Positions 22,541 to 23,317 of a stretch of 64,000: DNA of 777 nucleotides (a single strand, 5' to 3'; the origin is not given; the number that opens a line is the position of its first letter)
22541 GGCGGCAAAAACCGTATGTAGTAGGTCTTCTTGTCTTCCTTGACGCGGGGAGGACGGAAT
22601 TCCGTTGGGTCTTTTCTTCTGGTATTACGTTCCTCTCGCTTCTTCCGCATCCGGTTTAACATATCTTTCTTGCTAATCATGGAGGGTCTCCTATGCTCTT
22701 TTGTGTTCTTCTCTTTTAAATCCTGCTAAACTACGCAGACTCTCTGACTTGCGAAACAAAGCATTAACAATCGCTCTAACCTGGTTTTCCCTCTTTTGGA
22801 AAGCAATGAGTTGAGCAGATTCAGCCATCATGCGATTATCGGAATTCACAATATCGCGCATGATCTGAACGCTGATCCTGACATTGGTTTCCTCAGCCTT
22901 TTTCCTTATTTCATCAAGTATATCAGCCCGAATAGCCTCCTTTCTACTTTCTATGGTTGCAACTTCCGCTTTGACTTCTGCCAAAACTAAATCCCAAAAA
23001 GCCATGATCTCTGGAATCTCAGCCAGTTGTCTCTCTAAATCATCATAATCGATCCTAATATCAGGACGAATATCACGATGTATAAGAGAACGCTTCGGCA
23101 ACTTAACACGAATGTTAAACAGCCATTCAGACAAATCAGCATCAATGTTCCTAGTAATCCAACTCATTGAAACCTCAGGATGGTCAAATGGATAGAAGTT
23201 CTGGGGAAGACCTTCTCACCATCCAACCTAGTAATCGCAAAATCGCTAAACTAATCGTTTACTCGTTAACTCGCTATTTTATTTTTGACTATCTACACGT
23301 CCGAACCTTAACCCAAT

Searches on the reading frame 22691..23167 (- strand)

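Call 30: search_protein_families(library=phrogs, proteins=[window:22691-23167:-], max_evalue=0.001)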
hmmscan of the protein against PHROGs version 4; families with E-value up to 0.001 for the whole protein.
window:22691-23167:- (158 aa): 3 families
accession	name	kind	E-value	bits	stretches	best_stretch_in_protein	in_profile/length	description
phrog_1069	-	unknown function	3e-08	34.2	1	24-156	274-406/425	-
phrog_2058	-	unknown function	5.2e-08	33.9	1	29-157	20-148/158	-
phrog_231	-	DNA, RNA and nucleotide metabolism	0.00055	21.2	1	32-124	10-109/142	UvsY-like recombination mediator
